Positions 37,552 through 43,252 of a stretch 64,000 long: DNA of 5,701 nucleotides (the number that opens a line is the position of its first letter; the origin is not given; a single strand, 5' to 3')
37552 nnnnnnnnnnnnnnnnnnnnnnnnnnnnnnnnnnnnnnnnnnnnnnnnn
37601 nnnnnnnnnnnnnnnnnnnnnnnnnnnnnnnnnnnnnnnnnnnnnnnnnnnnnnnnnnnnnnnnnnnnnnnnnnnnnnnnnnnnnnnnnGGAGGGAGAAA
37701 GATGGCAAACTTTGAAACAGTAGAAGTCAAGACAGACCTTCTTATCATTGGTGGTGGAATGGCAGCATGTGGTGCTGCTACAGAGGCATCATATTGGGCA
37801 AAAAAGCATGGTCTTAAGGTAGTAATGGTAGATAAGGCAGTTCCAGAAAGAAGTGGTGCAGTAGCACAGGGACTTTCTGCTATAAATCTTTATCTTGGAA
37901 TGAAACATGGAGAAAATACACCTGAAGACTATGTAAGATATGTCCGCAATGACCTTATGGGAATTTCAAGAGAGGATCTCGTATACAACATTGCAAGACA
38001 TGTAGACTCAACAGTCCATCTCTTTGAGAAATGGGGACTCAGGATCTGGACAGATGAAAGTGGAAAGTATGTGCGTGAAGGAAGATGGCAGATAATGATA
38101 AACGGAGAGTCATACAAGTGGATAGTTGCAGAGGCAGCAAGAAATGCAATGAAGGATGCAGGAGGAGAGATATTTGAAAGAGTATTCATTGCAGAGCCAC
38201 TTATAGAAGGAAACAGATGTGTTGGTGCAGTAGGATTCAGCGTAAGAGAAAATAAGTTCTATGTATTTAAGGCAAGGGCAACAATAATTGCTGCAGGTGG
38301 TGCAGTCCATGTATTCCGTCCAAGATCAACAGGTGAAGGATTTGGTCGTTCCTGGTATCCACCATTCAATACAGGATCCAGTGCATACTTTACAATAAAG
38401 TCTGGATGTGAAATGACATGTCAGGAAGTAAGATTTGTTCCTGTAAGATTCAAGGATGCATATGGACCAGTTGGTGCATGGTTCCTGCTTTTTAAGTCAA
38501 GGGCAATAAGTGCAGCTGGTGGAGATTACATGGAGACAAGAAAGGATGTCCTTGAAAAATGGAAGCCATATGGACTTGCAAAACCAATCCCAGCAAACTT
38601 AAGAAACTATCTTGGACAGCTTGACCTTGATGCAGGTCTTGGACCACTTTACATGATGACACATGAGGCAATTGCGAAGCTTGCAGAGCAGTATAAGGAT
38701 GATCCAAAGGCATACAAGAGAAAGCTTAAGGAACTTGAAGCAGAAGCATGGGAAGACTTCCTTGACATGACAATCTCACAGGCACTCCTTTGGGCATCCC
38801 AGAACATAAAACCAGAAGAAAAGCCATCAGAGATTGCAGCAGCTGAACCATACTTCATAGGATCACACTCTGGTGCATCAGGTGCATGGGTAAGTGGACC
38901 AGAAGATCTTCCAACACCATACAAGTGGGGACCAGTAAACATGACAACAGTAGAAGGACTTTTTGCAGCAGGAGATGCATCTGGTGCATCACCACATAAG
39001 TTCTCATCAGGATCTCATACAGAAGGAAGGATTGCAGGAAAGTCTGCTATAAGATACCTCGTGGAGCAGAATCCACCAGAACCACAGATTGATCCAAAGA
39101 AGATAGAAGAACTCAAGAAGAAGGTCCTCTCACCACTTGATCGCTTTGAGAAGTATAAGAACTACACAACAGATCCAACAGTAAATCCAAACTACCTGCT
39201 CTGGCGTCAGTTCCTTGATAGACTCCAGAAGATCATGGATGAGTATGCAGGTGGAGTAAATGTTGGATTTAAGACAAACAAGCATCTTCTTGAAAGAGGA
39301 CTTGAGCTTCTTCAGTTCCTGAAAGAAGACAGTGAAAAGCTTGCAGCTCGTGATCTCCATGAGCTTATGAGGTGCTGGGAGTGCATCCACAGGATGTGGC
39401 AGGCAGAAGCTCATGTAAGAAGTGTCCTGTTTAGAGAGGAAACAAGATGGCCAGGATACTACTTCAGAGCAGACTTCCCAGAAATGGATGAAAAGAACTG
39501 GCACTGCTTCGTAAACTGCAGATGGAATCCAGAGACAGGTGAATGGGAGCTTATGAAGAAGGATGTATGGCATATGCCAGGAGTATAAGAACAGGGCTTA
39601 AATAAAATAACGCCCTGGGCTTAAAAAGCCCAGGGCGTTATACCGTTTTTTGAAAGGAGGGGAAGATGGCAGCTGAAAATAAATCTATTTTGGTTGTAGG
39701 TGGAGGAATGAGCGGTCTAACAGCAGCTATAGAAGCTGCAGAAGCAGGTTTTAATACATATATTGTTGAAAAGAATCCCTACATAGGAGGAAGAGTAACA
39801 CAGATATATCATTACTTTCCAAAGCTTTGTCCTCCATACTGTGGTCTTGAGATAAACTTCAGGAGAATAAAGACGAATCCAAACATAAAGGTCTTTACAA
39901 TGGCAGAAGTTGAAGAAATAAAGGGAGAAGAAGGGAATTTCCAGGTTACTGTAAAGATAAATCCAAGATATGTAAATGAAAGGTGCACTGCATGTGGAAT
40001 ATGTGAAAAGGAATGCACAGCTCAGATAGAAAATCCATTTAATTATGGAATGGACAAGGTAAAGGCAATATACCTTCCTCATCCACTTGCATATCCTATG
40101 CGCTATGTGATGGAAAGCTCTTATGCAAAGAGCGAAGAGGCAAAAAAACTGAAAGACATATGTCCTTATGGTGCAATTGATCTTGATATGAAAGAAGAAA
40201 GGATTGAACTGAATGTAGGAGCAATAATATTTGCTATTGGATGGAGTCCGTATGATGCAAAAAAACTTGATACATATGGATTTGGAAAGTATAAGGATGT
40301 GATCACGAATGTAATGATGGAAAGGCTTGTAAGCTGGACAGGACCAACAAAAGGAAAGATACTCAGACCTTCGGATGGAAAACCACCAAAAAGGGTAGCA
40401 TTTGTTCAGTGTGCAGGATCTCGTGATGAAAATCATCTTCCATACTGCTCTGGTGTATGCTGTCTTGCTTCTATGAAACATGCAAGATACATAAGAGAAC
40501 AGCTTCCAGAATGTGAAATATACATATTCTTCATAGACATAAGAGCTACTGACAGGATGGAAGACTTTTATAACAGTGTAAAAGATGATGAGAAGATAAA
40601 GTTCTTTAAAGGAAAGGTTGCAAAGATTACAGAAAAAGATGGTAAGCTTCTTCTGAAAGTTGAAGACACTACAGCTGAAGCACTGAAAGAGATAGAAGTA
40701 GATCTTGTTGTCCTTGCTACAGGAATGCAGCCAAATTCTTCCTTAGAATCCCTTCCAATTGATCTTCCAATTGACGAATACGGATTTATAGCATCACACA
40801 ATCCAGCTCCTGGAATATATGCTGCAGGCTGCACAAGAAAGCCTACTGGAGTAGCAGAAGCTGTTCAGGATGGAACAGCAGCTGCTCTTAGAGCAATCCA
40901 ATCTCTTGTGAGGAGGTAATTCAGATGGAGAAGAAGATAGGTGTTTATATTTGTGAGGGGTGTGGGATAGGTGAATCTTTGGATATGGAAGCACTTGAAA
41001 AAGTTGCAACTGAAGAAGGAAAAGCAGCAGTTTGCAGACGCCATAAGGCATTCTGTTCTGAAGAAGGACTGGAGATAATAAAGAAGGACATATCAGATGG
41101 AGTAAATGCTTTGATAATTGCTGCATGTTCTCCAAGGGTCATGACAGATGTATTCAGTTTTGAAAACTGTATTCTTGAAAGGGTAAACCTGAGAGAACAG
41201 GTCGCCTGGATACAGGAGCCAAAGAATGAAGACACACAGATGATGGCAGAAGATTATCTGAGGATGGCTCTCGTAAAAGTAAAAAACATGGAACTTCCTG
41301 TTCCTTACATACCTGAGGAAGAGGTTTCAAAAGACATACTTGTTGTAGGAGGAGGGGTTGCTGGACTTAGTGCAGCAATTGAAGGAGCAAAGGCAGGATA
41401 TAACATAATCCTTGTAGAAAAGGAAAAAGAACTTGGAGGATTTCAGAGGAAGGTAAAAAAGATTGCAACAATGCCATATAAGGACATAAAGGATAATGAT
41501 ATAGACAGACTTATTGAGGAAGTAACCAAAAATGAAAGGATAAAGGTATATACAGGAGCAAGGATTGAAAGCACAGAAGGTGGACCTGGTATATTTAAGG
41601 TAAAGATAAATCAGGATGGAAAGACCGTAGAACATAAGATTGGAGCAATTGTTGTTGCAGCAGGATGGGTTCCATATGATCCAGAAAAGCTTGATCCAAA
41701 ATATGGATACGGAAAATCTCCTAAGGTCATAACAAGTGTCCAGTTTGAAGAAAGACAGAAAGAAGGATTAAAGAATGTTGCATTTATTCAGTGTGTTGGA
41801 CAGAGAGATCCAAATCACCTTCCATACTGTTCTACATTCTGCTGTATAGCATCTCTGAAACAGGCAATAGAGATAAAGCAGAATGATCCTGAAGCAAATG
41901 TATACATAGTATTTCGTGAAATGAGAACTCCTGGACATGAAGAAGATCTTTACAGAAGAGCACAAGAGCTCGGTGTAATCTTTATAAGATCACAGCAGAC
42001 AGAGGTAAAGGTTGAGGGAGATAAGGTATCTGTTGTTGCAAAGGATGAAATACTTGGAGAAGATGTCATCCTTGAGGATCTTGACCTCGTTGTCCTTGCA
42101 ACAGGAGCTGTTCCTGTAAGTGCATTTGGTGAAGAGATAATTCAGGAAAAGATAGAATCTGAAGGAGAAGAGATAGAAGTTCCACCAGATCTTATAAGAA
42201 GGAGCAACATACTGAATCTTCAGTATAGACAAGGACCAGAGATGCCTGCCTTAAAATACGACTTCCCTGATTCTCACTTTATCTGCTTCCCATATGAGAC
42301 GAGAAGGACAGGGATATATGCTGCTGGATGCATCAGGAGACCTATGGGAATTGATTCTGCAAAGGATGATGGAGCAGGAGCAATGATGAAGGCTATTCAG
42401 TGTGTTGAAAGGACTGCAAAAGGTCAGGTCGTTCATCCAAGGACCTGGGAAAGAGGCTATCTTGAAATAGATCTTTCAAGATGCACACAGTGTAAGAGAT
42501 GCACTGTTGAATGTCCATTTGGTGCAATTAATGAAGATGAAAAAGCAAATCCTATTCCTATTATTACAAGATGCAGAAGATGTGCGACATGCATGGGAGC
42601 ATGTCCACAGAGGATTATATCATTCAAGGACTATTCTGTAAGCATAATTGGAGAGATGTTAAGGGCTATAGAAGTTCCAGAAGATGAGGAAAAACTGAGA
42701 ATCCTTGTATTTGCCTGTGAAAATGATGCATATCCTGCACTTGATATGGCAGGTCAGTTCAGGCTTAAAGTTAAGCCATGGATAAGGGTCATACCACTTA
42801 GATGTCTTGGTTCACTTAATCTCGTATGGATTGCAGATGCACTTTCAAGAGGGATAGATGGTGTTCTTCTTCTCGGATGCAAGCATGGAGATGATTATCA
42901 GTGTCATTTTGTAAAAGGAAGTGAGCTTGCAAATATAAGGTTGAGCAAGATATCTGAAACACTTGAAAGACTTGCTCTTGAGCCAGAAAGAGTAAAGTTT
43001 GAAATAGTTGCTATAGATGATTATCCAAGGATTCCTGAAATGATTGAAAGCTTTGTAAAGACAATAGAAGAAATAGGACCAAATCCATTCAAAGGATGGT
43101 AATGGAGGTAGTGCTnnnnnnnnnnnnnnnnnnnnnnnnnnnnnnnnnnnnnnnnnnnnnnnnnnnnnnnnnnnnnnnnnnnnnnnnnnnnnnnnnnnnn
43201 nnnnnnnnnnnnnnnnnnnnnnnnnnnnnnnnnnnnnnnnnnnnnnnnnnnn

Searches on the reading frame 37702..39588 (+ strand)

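Call 3: search_protein_families(library=pfam, proteins=[window:37702-39588:+])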
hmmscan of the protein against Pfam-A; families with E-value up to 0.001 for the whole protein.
window:37702-39588:+ (628 aa): 4 families
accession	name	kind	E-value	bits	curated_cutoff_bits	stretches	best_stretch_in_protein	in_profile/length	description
PF00890.30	FAD_binding_2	-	3.7e-18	66.4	20.4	1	12-248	1-252/414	FAD binding domain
PF02910.25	Succ_DH_flav_C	-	3.2e-08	34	20.8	1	507-622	3-116/130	Fumarate reductase flavoprotein C-term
PF01266.30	DAO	-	0.00022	21.3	27.9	0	12-165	1-174/353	FAD dependent oxidoreductase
PF07992.20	Pyr_redox_2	-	0.00048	20.1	26.1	0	12-83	2-65/291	Pyridine nucleotide-disulphide oxidoreductase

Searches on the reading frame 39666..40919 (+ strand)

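Call 3: search_protein_families(library=pfam, proteins=[window:39666-40919:+])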
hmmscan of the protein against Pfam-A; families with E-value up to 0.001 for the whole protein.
window:39666-40919:+ (417 aa): 13 families
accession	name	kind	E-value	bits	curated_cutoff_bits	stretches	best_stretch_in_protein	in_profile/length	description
PF07992.20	Pyr_redox_2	-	8e-15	55.5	26.1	2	296-403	183-291/291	Pyridine nucleotide-disulphide oxidoreductase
PF12831.13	FAD_oxidored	-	1.4e-10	41.5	27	1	8-46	2-40/416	FAD dependent oxidoreductase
PF00890.30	FAD_binding_2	-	5e-09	36.3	20.4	1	8-42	2-36/414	FAD binding domain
PF13450.12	NAD_binding_8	-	5.7e-09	36.6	21.9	1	10-47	1-38/68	NAD(P)-binding Rossmann-like domain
PF01266.30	DAO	-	1.3e-08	35.2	27.9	1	8-41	2-35/353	FAD dependent oxidoreductase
PF13738.12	Pyr_redox_3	-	7.5e-08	32.4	30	0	9-40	1-32/305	Pyridine nucleotide-disulphide oxidoreductase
PF01134.28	GIDA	-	1.5e-06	28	22.1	1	8-37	2-31/391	Glucose inhibited division protein A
PF03486.20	HI0933_like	-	1.4e-05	25.2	50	1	7-43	2-38/244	HI0933-like protein Rossmann domain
PF01593.30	Amino_oxidase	-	2.6e-05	24.2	19.8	0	15-45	1-31/443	Flavin containing amine oxidoreductase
PF13454.12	NAD_binding_9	-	0.00016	22.1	21.8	0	296-354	101-154/155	FAD-NAD(P)-binding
PF00037.32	Fer4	-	0.00035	20.7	21.1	0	102-117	3-18/24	4Fe-4S binding domain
PF12838.12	Fer4_7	-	0.00051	20.9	27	0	75-120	15-51/52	4Fe-4S dicluster domain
PF01946.23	Thi4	-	0.0009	19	26.2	0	7-44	19-57/235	Thi4 family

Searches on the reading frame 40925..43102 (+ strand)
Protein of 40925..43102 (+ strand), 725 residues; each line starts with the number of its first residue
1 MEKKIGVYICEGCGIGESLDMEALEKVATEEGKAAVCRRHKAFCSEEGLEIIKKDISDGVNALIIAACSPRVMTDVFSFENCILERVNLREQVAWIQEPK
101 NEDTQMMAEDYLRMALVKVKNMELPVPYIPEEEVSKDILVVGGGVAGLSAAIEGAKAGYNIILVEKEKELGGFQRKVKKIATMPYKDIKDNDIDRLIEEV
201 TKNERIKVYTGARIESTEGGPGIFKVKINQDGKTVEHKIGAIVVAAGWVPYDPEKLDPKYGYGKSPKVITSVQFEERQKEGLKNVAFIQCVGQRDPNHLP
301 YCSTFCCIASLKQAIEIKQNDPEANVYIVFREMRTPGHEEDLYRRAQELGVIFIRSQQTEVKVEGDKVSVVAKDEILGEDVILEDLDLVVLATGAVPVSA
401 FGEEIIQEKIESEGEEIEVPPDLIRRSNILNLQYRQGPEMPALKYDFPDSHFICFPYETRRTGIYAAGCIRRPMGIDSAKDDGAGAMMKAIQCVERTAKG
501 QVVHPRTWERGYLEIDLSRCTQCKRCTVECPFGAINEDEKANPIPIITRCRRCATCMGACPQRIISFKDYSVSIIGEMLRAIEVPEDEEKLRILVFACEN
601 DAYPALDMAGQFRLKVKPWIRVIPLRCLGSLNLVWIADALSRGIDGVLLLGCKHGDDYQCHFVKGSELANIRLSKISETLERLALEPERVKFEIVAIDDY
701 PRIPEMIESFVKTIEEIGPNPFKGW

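Call 3: search_protein_families(library=pfam, proteins=[window:40925-43102:+])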
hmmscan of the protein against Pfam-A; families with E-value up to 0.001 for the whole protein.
window:40925-43102:+ (725 aa): 19 families
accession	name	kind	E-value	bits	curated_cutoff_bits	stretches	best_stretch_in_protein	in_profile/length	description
PF02662.21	FlpD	-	1.3e-41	141.9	22.3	1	593-718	1-123/123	Methyl-viologen-reducing hydrogenase, delta subunit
PF07992.20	Pyr_redox_2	-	1.6e-13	51.2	26.1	1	136-279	1-140/291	Pyridine nucleotide-disulphide oxidoreductase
PF01266.30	DAO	-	1.2e-12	48.4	27.9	1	137-171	1-35/353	FAD dependent oxidoreductase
PF12831.13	FAD_oxidored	-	2.5e-09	37.4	27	1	137-201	1-65/416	FAD dependent oxidoreductase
PF00890.30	FAD_binding_2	-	1.2e-08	35.1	20.4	1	137-172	1-36/414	FAD binding domain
PF13187.11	Fer4_9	-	4.2e-08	33.5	27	1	519-564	1-51/52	4Fe-4S dicluster domain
PF12838.12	Fer4_7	-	2.6e-07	31.4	27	1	509-534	27-52/52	4Fe-4S dicluster domain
PF13237.11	Fer4_10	-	2e-06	28.1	25.5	1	514-561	3-53/53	4Fe-4S dicluster domain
PF12837.12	Fer4_6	-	2.2e-06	27.8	25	1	514-535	3-24/24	4Fe-4S binding domain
PF13183.11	Fer4_8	-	2.8e-06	28.2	27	0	502-533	46-67/68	4Fe-4S dicluster domain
PF13484.11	Fer4_16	-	3.5e-06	28.1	30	0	519-540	1-23/66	4Fe-4S double cluster binding domain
PF00037.32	Fer4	-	4.8e-06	26.6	21.1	1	514-535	2-23/24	4Fe-4S binding domain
PF13534.11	Fer4_17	-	5.5e-06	27.3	22.2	0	519-541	1-23/61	4Fe-4S dicluster domain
PF01134.28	GIDA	-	5.7e-06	26.1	22.1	1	137-186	1-41/391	Glucose inhibited division protein A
PF13450.12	NAD_binding_8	-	8.2e-06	26.5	21.9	1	140-172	1-33/68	NAD(P)-binding Rossmann-like domain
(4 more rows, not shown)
